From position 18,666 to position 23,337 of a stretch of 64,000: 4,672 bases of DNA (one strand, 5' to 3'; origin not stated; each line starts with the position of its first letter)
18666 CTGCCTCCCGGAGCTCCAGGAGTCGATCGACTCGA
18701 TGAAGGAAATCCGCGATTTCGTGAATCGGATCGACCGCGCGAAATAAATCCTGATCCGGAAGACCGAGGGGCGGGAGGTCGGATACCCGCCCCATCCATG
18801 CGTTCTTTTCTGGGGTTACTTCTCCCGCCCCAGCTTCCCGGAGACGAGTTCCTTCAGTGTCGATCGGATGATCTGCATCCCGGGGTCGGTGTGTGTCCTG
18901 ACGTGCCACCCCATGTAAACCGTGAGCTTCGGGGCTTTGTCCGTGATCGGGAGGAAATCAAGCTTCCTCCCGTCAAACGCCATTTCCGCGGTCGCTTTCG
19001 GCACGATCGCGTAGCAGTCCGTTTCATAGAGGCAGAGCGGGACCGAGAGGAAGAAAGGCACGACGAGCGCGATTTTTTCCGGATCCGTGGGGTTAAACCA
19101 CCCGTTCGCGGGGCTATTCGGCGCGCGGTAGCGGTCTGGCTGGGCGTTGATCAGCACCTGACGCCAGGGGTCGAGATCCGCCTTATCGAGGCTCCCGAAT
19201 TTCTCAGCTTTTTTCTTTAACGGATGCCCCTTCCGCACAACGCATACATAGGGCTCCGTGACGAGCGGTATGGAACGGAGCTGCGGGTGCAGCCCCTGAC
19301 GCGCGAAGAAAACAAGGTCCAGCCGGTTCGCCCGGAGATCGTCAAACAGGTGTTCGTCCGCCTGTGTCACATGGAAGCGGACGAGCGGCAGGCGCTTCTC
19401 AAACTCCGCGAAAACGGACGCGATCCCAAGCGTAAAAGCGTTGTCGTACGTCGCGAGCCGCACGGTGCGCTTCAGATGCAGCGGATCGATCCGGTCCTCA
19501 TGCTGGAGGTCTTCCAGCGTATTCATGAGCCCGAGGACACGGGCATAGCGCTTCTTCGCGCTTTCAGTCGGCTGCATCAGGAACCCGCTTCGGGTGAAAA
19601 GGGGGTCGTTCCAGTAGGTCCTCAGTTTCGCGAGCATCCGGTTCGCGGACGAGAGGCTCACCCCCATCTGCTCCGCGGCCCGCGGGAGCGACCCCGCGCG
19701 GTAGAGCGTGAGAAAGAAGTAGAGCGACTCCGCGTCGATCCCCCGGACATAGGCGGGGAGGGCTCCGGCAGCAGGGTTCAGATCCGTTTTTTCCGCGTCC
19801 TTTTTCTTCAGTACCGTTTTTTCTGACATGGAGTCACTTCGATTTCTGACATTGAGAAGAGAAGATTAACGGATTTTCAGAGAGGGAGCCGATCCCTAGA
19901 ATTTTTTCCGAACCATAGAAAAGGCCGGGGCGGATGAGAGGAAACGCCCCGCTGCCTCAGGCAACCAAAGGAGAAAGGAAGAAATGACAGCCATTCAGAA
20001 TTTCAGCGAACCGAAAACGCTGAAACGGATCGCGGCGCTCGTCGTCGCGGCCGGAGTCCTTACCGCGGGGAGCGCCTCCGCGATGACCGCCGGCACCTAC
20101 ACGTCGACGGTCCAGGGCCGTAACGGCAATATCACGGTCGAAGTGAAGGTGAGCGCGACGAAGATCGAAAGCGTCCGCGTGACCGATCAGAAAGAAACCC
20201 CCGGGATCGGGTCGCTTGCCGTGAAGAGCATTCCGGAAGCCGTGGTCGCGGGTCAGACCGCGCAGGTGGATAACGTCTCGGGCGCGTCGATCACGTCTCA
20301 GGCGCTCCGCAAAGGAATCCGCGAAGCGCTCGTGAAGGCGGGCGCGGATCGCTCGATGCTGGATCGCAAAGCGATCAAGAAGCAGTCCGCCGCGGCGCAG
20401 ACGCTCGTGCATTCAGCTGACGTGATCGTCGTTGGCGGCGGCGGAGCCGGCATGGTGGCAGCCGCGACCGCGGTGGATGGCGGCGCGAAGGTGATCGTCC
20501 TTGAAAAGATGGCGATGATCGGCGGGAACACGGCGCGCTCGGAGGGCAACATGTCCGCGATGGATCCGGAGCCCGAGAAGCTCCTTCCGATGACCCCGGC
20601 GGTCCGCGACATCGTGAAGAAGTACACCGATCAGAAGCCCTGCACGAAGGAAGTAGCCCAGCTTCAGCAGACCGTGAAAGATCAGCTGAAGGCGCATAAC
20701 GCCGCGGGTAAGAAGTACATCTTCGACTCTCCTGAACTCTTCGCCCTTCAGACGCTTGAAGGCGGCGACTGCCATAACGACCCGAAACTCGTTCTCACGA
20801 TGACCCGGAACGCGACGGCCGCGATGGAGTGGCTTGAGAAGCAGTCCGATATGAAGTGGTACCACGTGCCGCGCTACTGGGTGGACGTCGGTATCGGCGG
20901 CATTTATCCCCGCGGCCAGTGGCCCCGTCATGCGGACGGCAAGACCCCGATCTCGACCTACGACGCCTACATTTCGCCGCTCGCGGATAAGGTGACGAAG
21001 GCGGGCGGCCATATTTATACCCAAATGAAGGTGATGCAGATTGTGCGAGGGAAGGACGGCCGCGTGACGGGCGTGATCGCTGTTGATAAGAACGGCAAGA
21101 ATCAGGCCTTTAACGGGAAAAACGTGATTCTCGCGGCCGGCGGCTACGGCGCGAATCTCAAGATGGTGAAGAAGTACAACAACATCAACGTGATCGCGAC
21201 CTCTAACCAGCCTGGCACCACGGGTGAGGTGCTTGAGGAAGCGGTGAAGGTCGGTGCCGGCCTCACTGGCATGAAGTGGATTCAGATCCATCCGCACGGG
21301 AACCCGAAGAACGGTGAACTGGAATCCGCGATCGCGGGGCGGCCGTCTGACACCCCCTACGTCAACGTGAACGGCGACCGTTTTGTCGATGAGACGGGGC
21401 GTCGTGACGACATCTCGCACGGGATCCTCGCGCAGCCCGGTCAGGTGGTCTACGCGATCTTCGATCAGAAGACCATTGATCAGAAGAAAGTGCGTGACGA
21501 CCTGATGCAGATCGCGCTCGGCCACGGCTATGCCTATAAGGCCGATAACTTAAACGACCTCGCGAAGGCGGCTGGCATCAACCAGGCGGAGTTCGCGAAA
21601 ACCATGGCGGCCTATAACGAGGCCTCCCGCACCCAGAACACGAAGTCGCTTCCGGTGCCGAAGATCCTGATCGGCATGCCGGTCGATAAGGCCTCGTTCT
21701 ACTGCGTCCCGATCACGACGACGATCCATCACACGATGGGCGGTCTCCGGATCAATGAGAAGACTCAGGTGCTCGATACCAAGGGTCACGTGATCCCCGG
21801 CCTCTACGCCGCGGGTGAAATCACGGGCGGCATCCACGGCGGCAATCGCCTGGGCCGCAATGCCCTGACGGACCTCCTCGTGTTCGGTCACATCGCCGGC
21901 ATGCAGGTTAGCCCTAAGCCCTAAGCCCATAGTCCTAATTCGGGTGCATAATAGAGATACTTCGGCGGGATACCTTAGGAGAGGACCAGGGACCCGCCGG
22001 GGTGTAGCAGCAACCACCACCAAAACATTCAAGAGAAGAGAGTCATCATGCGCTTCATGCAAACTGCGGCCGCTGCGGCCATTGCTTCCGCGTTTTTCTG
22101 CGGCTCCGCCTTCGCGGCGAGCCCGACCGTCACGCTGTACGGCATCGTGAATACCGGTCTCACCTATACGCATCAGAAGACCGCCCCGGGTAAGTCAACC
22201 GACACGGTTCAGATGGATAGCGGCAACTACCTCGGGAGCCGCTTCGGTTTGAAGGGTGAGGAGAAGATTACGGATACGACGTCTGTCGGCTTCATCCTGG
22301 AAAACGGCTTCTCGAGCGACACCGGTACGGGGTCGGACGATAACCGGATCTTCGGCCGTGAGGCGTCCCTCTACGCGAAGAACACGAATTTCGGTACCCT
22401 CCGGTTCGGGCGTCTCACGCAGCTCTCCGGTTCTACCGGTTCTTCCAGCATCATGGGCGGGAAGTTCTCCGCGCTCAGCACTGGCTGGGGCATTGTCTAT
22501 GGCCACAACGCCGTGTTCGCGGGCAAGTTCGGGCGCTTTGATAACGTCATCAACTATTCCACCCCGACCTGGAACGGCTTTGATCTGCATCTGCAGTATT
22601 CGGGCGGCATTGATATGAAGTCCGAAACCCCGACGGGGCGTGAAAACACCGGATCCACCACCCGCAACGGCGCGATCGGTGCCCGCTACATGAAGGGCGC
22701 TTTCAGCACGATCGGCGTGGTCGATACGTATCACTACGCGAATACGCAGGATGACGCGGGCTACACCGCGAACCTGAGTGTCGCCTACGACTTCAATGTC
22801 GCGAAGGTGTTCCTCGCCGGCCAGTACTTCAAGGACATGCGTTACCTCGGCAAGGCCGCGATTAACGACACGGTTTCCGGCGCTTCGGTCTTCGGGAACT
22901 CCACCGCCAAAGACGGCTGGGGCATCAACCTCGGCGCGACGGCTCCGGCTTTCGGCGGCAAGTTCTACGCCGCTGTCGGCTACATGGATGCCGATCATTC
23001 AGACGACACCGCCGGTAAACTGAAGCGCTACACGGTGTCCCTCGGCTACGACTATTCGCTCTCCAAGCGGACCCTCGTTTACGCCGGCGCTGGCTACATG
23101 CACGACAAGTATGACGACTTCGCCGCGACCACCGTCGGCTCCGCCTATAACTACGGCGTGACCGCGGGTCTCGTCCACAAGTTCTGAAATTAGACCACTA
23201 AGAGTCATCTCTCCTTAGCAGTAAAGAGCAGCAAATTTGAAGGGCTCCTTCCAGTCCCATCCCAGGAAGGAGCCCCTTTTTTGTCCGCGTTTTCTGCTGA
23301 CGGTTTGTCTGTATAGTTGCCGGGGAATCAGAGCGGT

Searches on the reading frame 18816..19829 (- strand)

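Call 38: search_protein_families(library=pfam, proteins=[window:18816-19829:-], max_evalue=0.0001)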
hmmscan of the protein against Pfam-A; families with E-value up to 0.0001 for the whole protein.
window:18816-19829:- (337 aa): 2 families
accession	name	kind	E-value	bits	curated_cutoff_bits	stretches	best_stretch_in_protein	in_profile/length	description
PF03466.25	LysR_substrate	-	7.4e-20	71.7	28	1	120-327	5-206/209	LysR substrate binding domain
PF00126.33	HTH_1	-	3.8e-11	43.2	26.6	1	35-91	3-59/60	Bacterial regulatory helix-turn-helix protein, lysR family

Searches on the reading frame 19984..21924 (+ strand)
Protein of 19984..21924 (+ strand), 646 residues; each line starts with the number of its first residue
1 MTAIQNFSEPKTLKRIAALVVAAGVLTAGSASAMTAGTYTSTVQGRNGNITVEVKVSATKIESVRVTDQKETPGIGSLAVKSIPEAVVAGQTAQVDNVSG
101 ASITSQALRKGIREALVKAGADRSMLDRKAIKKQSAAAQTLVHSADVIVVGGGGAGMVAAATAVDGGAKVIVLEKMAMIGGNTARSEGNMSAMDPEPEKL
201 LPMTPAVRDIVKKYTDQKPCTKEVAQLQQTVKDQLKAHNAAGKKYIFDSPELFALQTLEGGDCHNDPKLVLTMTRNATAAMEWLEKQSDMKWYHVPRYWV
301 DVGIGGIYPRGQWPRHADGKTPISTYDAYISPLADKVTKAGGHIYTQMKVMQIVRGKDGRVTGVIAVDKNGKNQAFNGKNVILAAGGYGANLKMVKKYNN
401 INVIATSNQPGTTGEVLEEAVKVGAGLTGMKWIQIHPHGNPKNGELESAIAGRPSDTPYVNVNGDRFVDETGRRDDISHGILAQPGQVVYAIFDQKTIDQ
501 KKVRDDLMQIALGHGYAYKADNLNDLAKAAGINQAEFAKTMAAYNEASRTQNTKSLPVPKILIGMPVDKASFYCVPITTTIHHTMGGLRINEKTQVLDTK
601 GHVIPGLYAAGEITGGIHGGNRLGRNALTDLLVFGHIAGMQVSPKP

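Call 37: search_protein_families(library=pfam, proteins=[window:19984-21924:+], max_evalue=0.0001)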
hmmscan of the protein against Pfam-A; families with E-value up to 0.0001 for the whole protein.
window:19984-21924:+ (646 aa): 8 families
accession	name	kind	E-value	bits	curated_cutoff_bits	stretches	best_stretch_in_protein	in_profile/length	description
PF00890.30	FAD_binding_2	-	9e-58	196.9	20.4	2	247-628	57-414/414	FAD binding domain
PF04205.19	FMN_bind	-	3.9e-15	56.7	22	1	45-116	1-76/77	FMN-binding domain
PF01266.30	DAO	-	4.3e-15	56.5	27.9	1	146-394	1-212/353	FAD dependent oxidoreductase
PF03486.20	HI0933_like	-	1.3e-12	48.1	50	1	146-182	2-38/244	HI0933-like protein Rossmann domain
PF12831.13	FAD_oxidored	-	2.2e-11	44.2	27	1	146-226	1-75/416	FAD dependent oxidoreductase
PF07992.20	Pyr_redox_2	-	1e-10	42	26.1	1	146-430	2-155/291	Pyridine nucleotide-disulphide oxidoreductase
PF13450.12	NAD_binding_8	-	5.3e-06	27.1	21.9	1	149-187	1-39/68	NAD(P)-binding Rossmann-like domain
PF01946.23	Thi4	-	1.5e-05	24.8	26.2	0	129-183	2-57/235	Thi4 family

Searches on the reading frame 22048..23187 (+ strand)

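Call 37: search_protein_families(library=pfam, proteins=[window:22048-23187:+], max_evalue=0.0001)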
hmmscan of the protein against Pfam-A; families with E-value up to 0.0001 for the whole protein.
window:22048-23187:+ (379 aa): 2 families
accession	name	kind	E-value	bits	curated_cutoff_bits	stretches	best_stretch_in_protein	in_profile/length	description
PF13609.12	Porin_4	-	2.7e-36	126.4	27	1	9-354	2-308/310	Gram-negative porin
PF04338.18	DUF481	-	7e-05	23.4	21.1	0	318-364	42-88/210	Protein of unknown function, DUF481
